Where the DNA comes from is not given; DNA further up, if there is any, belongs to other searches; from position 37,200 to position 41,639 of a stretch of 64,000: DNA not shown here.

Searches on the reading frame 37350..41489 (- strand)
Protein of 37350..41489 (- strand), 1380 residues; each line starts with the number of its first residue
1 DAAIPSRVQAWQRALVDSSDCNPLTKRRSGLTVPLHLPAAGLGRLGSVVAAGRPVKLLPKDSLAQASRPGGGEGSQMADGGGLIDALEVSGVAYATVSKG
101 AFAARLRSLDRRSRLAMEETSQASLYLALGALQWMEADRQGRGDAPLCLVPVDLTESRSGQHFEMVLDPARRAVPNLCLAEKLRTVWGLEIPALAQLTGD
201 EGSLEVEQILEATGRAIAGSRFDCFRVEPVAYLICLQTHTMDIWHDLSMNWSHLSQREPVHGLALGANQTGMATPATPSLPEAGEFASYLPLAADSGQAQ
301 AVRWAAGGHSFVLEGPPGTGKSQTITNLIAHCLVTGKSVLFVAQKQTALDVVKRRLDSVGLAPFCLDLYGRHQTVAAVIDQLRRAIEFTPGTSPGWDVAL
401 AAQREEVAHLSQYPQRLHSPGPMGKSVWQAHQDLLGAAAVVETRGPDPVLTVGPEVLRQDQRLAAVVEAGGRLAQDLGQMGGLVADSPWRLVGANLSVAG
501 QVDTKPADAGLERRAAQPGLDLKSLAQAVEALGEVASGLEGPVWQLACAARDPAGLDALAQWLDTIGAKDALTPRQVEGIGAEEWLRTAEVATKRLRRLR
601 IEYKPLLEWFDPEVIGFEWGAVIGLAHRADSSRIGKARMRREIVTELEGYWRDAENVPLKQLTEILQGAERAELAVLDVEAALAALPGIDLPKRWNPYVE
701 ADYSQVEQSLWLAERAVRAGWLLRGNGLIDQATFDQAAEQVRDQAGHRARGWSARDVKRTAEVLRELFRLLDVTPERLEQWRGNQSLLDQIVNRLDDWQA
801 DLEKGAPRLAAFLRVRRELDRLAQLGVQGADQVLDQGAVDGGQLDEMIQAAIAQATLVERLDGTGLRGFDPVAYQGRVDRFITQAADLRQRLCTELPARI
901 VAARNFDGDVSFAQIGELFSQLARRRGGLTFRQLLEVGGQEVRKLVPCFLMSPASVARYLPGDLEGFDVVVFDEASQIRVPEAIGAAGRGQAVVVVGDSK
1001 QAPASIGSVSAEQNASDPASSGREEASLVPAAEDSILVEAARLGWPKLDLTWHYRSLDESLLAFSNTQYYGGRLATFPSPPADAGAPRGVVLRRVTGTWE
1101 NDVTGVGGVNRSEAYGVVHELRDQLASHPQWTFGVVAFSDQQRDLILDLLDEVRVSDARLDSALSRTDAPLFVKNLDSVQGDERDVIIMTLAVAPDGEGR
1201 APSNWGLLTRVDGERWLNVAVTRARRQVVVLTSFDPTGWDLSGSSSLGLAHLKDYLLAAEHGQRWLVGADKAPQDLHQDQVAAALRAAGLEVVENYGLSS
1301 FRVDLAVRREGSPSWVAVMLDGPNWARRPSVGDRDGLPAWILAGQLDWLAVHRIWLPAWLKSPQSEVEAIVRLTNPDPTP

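Call 21: find_homologous_proteins(query=window:37350-41489:-)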
Query window:37350-41489:- (1380 aa): 6132 proteins with E <= 0.001 among 8000 candidates; the best 120 are listed.
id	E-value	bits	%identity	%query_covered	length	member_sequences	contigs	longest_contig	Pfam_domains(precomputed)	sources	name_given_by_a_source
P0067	0.0e+0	1030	43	100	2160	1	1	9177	PF13195.12,PF13087.13,PF13086.13,PF18731.7,PF13604.13,PF13245.13,PF18741.8,PF09848.16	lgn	-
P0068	0.0e+0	1026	43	99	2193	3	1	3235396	PF13195.12,PF13087.13,PF13086.13,PF18731.7,PF13604.13,PF13245.13,PF18741.8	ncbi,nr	ncbi:DUF4011 domain-containing protein [Bogoriella caseilytica]|nr:DUF4011 domain-containing protein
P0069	0.0e+0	1023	43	99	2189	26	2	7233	PF11784.14,PF13195.12,PF13087.13,PF13086.13,PF18731.7,PF13604.13,PF13245.13,PF18741.8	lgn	-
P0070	3.9e-298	1011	42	99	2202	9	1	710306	PF13195.12,PF13087.13,PF13086.13,PF18731.7,PF13604.13,PF13245.13,PF18741.8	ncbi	ncbi:DUF4011 domain-containing protein [Cellulosimicrobium cellulans]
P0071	4.7e-294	997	42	99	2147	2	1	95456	PF11784.14,PF13195.12,PF13087.13,PF13086.13,PF18731.7,PF13604.13,PF13245.13,PF18741.8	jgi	jgi:DNA polymerase III delta prime subunit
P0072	7.9e-294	996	41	99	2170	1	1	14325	PF13195.12,PF13087.13,PF13086.13,PF18731.7,PF13604.13,PF13245.13,PF18741.8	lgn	-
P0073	4.1e-292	991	42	100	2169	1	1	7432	PF13195.12,PF13087.13,PF13086.13,PF18731.7,PF13604.13,PF13245.13,PF18741.8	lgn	-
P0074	9.8e-292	989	42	99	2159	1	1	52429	PF13195.12,PF13087.13,PF13086.13,PF18731.7,PF13604.13,PF13245.13,PF18741.8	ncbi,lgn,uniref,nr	ncbi:AAA domain-containing protein [Promicromonospora sp. AC04]|uniref:DUF4011 domain-containing pro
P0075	3.8e-290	984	41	99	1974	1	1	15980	PF13195.12,PF13087.13,PF13086.13,PF13604.13,PF13245.13,PF18741.8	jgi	jgi:hypothetical protein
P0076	1.4e-287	976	42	99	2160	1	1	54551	PF11784.14,PF13195.12,PF13087.13,PF13086.13,PF18731.7,PF13604.13,PF13245.13,PF18741.8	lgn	-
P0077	4.8e-287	974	42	99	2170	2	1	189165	PF11784.14,PF13195.12,PF13087.13,PF13086.13,PF18731.7,PF13604.13,PF13245.13,PF18741.8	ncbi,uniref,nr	ncbi:DUF4011 domain-containing protein [Cellulomonas cellasea]|uniref:DUF4011 domain-containing prot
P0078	3.6e-286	971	42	99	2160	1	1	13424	PF11784.14,PF13195.12,PF13087.13,PF13086.13,PF18731.7,PF13604.13,PF13245.13,PF18741.8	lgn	-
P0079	1.8e-284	965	41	99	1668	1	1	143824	PF13195.12,PF13087.13,PF13086.13,PF13604.13,PF13245.13,PF18741.8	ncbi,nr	ncbi:MAG: DUF4011 domain-containing protein [Nocardiaceae bacterium]|nr:DUF4011 domain-containing pr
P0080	2.1e-282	958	41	99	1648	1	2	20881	PF13195.12,PF13087.13,PF13086.13,PF13604.13,PF13245.13,PF18741.8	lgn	-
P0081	4.4e-282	957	41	99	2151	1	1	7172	PF11784.14,PF13195.12,PF13087.13,PF13086.13,PF18731.7,PF13604.13,PF13245.13,PF18741.8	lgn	-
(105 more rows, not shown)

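Call 22: find_encoding_contigs(protein=P0068, flank=6000, max_places=1)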
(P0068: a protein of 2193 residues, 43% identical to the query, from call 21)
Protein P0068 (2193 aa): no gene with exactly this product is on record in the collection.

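Call 23: find_encoding_contigs(protein=P0070, flank=6000, max_places=1)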
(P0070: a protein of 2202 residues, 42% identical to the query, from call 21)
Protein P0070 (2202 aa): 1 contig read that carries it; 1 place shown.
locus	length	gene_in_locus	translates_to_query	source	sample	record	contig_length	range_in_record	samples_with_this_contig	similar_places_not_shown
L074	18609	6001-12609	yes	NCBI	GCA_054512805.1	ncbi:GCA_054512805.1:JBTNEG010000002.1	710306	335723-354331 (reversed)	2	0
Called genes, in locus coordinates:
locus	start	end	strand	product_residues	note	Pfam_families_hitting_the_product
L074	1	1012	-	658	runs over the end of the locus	PF04851:ResIII, PF00176:SNF2-rel_dom, PF00270:DEAD (weak)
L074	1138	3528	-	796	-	PF13245:AAA_19 (faint), PF00580:UvrD-helicase (weak), PF13538:UvrD_C_2 (weak)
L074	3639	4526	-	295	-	PF13391:HNH_2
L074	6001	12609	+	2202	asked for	PF18731:HEPN_Swt1, PF13195:DUF4011, PF13086:AAA_11, PF13245:AAA_19 (weak), PF13604:AAA_30 (weak), PF13086:AAA_11 (weak), PF13087:AAA_12, PF18741:MTES_1575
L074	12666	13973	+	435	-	PF00929:RNase_T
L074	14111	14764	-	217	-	PF00072:Response_reg, PF00196:GerE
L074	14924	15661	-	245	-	PF00392:GntR, PF07729:FCD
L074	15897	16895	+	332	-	PF08240:ADH_N, PF16912:Glu_dehyd_C, PF00107:ADH_zinc_N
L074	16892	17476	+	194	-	PF04290:DctQ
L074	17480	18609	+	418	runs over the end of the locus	PF06808:DctM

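Call 24: find_encoding_contigs(protein=P0071, flank=6000, max_places=1)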
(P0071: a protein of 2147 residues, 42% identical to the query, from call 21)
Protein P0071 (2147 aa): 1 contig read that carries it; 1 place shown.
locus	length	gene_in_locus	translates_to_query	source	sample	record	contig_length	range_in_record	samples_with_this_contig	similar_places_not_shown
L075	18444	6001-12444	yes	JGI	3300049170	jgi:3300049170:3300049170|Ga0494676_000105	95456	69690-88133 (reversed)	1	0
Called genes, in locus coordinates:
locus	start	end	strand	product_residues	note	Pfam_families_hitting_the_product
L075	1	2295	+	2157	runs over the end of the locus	PF00270:DEAD, PF00271:Helicase_C, PF09369:MZB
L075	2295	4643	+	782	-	PF00580:UvrD-helicase, PF13245:AAA_19, PF13538:UvrD_C_2 (faint), PF13361:UvrD_C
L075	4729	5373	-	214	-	PF13828:DUF4190 (weak)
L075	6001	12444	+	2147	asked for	PF18731:HEPN_Swt1, PF13195:DUF4011, PF13086:AAA_11, PF13245:AAA_19 (weak), PF13604:AAA_30 (faint), PF13086:AAA_11 (weak), PF13087:AAA_12, PF18741:MTES_1575, +1 more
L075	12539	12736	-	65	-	-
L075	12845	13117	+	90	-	-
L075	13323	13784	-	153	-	PF00293:NUDIX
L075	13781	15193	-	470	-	-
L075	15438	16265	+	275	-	PF00702:Hydrolase (faint), PF08282:Hydrolase_3, PF05116:S6PP (weak)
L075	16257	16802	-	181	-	PF01661:Macro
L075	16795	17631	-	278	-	PF00994:MoCF_biosynth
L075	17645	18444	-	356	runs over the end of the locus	-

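Call 25: find_encoding_contigs(protein=P0077, flank=6000, max_places=1)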
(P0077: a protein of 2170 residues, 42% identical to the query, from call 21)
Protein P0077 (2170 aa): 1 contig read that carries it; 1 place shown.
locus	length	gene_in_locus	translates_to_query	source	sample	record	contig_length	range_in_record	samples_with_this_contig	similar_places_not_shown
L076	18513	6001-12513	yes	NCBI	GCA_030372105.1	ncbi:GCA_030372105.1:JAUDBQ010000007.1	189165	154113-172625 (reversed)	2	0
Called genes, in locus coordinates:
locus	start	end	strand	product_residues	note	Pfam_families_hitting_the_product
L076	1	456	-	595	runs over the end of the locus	PF04326:SLFN_AlbA_2, PF01047:MarR (faint), PF13749:HATPase_c_4, PF25213:HVO_A0261_N (faint), PF01022:HTH_5, PF12840:HTH_20, PF13412:HTH_24 (weak), PF21476:PF0610-like_N (weak)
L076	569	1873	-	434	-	PF00929:RNase_T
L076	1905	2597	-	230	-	PF19827:DUF6308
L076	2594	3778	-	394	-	PF01420:Methylase_S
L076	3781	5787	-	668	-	PF12161:HsdM_N, PF02384:N6_Mtase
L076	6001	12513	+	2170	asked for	PF18731:HEPN_Swt1, PF11784:DUF3320 (faint), PF13195:DUF4011, PF13086:AAA_11 (weak), PF13604:AAA_30 (weak), PF13086:AAA_11 (weak), PF13087:AAA_12, PF18741:MTES_1575, +1 more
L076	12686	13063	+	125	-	PF00903:Glyoxalase (weak), PF18029:Glyoxalase_6 (weak), PF22677:Ble-like_N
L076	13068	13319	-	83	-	-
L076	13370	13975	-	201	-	PF04525:LOR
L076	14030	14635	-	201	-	-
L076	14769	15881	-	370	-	PF06271:RDD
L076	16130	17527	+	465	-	PF01595:CNNM, PF00571:CBS, PF03471:CorC_HlyC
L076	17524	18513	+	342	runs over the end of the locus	PF01595:CNNM, PF00571:CBS (weak)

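Call 78: search_protein_families(library=ncbifam, proteins=[L074:12666-13973:+, L076:569-1873:-, L075:4729-5373:-], max_evalue=0.00001)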
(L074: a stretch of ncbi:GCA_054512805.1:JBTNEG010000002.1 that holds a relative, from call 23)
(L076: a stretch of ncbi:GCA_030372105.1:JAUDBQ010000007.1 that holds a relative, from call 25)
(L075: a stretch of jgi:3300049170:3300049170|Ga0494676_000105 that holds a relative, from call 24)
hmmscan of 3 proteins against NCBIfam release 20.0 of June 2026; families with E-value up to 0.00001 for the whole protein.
L074:12666-13973:+ (435 aa): 26 families (the best 25 are shown)
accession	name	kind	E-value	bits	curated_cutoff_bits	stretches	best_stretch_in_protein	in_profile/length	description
NF004719.0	PRK06063.1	equivalog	1.2e-58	198.6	389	2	2-169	16-182/331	DEDDh family exonuclease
NF005906.0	PRK07883.1-4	equivalog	1.3e-33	116.2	495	1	2-166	6-169/563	DEDD exonuclease domain-containing protein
NF005905.0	PRK07883.1-3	equivalog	6.3e-32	110.9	508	1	4-166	26-189/581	DEDD exonuclease domain-containing protein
NF005981.0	PRK08074.1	equivalog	7.6e-32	110.2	789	1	4-165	5-166/931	ATP-dependent DNA helicase DinG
TIGR01407.1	dinG_rel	hypoth_equivalog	8.3e-31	107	547.7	1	4-163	2-160/889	putative DnaQ family exonuclease/DinG family helicase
TIGR01406.1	dnaQ_proteo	equivalog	4.5e-28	98.4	222.7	1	6-169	4-173/231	DNA polymerase III subunit epsilon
NF005907.0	PRK07883.1-5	equivalog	8e-27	93.8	454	1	4-165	30-192/584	DEDD exonuclease domain-containing protein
NF004316.1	PRK05711.1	equivalog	5.5e-26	91.7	196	1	6-166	5-171/234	DNA polymerase III subunit epsilon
NF005903.0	PRK07883.1-1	equivalog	3.9e-23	81.8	1038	1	4-165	42-210/642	DEDD exonuclease domain-containing protein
TIGR00573.1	dnaq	subfamily_domain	4e-22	78.8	71.5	1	4-166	9-175/217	exonuclease, DNA polymerase III, epsilon subunit family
NF001688.0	PRK00448.1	equivalog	5.5e-22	77.2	873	1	3-165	424-585/1445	PolC-type DNA polymerase III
TIGR01405.1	polC_Gram_pos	equivalog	1e-21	76.5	1043.45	1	2-165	189-351/1211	DNA polymerase III subunit alpha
NF005836.0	PRK07740.1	equivalog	2.1e-21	76.4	261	1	6-159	63-217/244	hypothetical protein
NF005904.0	PRK07883.1-2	equivalog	8.3e-20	70.6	969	1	4-175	32-201/584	DEDD exonuclease domain-containing protein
NF006316.0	PRK08517.1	equivalog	8.9e-20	71.1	247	1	4-163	72-228/270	3'-5' exonuclease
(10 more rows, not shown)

L076:569-1873:- (434 aa): 26 families (the best 25 are shown)
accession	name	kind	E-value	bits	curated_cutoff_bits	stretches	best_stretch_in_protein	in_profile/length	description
NF004719.0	PRK06063.1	equivalog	1.7e-58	198.1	389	2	2-168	16-180/331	DEDDh family exonuclease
NF005981.0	PRK08074.1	equivalog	1.4e-29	102.8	789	1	4-167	5-168/931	ATP-dependent DNA helicase DinG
NF005906.0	PRK07883.1-4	equivalog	2.2e-29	102.3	495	1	3-168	7-171/563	DEDD exonuclease domain-containing protein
TIGR01407.1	dinG_rel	hypoth_equivalog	5.5e-28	97.7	547.7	1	4-163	2-160/889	putative DnaQ family exonuclease/DinG family helicase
NF005905.0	PRK07883.1-3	equivalog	2.9e-26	92.2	508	1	4-169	26-192/581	DEDD exonuclease domain-containing protein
NF005907.0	PRK07883.1-5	equivalog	2.1e-23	82.6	454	1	4-169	30-196/584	DEDD exonuclease domain-containing protein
TIGR01406.1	dnaQ_proteo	equivalog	2.5e-22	79.7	222.7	1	6-158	4-162/231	DNA polymerase III subunit epsilon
NF006316.0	PRK08517.1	equivalog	5.1e-22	78.5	247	1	4-166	72-231/270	3'-5' exonuclease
NF001688.0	PRK00448.1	equivalog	1.1e-21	76.3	873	1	3-167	424-587/1445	PolC-type DNA polymerase III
NF005836.0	PRK07740.1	equivalog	2.2e-21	76.4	261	1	6-168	63-226/244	hypothetical protein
NF004112.0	PRK05601.1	equivalog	7.5e-20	71.2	550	1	5-101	75-170/407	DNA polymerase III subunit epsilon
NF005289.0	PRK06807.1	equivalog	1.3e-19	70.6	335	1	3-167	9-171/313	3'-5' exonuclease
TIGR01405.1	polC_Gram_pos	equivalog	2e-19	68.9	1043.45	1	4-166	191-352/1211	DNA polymerase III subunit alpha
NF004316.1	PRK05711.1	equivalog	6.4e-19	68.5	196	1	6-157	5-162/234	DNA polymerase III subunit epsilon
NF005569.0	PRK07246.1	equivalog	3.1e-18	65.5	794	1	4-167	9-169/820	bifunctional DnaQ family exonuclease/ATP-dependent helicase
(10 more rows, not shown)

L075:4729-5373:- (214 aa): 0 families
